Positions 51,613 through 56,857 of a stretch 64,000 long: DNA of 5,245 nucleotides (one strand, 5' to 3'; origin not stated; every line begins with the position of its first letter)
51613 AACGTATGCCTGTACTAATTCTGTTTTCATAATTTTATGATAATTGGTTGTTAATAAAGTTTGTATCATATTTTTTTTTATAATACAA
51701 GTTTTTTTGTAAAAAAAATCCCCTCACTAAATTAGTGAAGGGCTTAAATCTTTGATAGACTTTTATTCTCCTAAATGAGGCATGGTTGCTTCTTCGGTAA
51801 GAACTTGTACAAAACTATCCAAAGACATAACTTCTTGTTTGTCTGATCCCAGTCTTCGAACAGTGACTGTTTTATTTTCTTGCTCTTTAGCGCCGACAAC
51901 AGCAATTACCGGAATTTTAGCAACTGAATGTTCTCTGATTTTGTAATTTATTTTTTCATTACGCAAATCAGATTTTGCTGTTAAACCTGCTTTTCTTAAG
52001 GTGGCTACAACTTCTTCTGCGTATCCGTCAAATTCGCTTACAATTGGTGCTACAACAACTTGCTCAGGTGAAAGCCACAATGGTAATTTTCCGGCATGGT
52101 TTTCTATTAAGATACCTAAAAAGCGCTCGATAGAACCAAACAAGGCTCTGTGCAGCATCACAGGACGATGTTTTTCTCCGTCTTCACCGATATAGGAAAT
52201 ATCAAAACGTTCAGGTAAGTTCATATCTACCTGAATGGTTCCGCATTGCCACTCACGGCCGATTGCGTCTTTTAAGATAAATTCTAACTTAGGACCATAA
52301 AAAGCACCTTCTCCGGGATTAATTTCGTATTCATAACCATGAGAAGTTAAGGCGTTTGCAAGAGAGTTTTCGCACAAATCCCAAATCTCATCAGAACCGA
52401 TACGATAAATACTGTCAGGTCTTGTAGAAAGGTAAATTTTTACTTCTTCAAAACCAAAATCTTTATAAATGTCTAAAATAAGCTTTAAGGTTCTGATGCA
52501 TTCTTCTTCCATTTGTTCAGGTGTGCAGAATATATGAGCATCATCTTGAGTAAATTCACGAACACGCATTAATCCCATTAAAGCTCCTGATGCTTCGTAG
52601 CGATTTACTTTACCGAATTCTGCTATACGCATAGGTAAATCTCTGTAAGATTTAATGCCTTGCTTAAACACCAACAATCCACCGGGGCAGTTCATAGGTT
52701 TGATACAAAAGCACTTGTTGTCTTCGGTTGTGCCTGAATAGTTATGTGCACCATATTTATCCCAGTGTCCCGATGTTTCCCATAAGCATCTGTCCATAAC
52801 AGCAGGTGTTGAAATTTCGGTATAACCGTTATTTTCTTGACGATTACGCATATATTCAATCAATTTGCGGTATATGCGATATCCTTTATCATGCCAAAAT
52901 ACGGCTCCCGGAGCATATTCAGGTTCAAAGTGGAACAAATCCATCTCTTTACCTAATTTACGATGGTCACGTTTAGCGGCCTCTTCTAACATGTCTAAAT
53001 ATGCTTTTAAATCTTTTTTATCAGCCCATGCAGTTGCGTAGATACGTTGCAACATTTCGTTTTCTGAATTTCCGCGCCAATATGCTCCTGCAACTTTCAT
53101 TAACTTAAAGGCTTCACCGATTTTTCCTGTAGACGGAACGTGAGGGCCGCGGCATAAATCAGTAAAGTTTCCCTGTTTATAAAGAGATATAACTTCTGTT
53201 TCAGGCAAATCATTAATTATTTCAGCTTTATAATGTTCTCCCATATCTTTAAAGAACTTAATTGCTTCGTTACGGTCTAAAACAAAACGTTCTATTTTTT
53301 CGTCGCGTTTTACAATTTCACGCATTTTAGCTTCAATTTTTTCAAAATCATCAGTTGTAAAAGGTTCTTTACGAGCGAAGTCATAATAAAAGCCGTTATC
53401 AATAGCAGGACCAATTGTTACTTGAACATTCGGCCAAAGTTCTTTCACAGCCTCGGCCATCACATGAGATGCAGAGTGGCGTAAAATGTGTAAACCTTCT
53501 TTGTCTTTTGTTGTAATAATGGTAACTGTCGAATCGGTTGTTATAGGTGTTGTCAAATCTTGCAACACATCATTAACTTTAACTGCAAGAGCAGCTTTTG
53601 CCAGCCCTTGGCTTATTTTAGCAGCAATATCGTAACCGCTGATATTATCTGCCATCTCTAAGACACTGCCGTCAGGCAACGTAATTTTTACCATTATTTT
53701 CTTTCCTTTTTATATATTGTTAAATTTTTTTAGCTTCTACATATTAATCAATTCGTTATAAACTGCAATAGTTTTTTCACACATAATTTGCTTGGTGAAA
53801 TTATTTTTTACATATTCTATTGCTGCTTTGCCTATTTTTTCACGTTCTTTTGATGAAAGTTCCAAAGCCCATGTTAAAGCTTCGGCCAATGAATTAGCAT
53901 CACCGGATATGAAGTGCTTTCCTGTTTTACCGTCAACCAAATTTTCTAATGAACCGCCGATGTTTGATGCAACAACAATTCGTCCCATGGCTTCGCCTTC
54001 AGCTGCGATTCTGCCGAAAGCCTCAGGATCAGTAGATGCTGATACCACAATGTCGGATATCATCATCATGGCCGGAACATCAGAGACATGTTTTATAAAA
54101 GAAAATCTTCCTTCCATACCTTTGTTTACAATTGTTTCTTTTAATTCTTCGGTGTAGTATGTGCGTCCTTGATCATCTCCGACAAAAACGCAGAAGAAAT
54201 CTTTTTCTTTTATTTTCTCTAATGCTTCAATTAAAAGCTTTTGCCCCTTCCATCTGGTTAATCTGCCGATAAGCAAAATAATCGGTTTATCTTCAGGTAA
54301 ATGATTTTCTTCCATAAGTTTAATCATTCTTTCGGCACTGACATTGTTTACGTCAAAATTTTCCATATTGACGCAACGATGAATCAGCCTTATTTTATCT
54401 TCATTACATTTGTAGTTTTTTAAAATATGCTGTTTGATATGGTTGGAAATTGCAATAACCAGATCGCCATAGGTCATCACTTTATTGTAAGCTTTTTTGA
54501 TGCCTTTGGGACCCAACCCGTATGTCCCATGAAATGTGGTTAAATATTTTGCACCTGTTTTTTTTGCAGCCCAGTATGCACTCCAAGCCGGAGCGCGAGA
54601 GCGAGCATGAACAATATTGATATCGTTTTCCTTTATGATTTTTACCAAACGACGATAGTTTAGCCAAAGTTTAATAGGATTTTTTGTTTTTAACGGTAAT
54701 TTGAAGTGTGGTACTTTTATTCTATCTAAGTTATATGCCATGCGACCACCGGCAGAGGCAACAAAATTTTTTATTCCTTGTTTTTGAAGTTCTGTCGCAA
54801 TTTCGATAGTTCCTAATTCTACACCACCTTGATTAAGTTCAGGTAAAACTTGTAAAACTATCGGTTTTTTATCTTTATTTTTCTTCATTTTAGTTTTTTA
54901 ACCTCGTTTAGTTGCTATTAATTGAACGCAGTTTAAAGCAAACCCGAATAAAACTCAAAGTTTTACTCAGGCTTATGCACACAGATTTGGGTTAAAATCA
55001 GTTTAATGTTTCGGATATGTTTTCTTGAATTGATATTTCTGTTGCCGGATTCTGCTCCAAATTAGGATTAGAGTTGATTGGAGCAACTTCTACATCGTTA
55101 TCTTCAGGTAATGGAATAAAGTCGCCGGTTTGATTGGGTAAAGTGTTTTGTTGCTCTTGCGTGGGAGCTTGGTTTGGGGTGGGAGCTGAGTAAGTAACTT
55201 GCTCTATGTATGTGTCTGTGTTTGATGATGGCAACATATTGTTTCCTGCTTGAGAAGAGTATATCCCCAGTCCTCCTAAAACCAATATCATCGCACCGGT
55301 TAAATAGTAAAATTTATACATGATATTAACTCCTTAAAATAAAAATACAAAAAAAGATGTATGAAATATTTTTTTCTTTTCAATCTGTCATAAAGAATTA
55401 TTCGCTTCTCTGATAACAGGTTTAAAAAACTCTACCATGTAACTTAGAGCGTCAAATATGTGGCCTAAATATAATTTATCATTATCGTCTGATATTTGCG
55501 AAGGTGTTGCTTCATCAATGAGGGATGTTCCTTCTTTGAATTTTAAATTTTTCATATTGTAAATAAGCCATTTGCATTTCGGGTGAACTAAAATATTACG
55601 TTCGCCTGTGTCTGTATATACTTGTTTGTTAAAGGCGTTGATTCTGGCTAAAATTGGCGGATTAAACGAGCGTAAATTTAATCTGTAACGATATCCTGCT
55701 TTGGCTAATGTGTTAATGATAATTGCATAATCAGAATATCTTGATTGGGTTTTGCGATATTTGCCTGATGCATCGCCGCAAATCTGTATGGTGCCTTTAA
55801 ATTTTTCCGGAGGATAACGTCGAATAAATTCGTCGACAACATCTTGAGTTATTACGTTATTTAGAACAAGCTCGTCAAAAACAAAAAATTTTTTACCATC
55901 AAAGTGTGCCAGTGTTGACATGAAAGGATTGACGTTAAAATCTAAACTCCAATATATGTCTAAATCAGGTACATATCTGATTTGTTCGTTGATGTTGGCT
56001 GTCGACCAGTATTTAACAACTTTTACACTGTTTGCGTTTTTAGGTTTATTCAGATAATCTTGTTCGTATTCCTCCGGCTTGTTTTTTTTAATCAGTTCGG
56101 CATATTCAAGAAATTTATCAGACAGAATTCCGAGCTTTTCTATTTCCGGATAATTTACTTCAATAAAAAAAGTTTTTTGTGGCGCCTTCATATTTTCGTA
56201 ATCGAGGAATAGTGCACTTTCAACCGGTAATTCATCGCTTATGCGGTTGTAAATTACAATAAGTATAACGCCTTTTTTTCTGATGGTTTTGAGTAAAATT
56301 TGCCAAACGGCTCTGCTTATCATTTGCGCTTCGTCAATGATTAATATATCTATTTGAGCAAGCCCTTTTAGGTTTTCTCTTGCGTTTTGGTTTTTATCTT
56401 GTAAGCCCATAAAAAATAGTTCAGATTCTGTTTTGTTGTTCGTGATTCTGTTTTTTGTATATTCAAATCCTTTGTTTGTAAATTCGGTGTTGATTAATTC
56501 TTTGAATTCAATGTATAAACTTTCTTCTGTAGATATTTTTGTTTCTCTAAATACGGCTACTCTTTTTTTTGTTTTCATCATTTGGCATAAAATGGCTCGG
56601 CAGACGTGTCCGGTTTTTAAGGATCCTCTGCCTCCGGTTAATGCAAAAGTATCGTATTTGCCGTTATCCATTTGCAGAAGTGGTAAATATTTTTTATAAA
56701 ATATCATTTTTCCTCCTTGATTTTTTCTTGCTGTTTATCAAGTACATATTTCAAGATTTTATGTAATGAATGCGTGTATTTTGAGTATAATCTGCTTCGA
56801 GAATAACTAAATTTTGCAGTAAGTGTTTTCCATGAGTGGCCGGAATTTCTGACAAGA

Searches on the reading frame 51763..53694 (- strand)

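Call 83: search_protein_families(library=pfam, proteins=[window:51763-53694:-], max_evalue=0.00001)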
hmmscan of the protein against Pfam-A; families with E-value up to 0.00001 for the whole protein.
window:51763-53694:- (643 aa): 4 families
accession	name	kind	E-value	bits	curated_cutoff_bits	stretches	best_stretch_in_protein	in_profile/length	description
PF00587.30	tRNA-synt_2b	-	1.1e-47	162.8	29.3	1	325-533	7-179/179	tRNA synthetase class II core domain (G, H, P, S and T)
PF03129.25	HGTP_anticodon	-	1.1e-22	80.4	21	1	545-634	1-93/94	Anticodon binding domain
PF07973.19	tRNA_SAD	-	4.7e-17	62.1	24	1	169-219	1-44/44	Threonyl and Alanyl tRNA synthetase second additional domain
PF02824.27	TGS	-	1.3e-12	48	22.2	1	2-61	1-60/60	TGS domain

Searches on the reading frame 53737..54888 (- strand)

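Call 83: search_protein_families(library=pfam, proteins=[window:53737-54888:-], max_evalue=0.00001)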
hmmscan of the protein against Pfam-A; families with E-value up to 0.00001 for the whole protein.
window:53737-54888:- (383 aa): 5 families
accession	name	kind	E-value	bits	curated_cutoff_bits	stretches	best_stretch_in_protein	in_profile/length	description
PF00534.26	Glycos_transf_1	-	5.3e-32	111.1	26.4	1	191-357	5-170/172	Glycosyl transferases group 1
PF13439.12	Glyco_transf_4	-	6.5e-28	98.3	28.5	1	21-176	2-169/170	Glycosyltransferase Family 4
PF13692.12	Glyco_trans_1_4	-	4.1e-23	82.6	27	1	202-342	2-140/142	Glycosyl transferases group 1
PF13477.12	Glyco_trans_4_2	-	6e-09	36.6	23.4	1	27-140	13-130/139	Glycosyl transferase 4-like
PF13579.12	Glyco_trans_4_4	-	6.1e-09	36.8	29.7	1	21-170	1-156/158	Glycosyl transferase 4-like domain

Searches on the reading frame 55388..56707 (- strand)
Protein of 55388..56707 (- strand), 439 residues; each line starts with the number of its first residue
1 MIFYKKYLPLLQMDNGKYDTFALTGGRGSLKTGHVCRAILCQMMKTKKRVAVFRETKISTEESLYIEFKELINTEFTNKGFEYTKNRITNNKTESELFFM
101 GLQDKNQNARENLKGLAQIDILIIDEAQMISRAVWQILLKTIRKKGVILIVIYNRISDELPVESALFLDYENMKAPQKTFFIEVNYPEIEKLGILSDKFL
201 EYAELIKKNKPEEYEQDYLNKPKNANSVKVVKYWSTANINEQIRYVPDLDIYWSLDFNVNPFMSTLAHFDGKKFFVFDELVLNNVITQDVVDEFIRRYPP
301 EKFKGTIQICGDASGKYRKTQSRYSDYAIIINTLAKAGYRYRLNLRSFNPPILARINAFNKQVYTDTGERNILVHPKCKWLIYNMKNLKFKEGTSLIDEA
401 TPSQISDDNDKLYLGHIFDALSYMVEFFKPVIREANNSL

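Call 83: search_protein_families(library=pfam, proteins=[window:55388-56707:-], max_evalue=0.00001)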
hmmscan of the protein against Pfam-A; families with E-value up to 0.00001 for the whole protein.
window:55388-56707:- (439 aa): 1 family
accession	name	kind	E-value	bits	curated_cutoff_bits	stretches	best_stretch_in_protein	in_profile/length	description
PF04466.19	Terminase_3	-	4.9e-16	59.3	23.2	1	21-215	5-195/201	Phage terminase large subunit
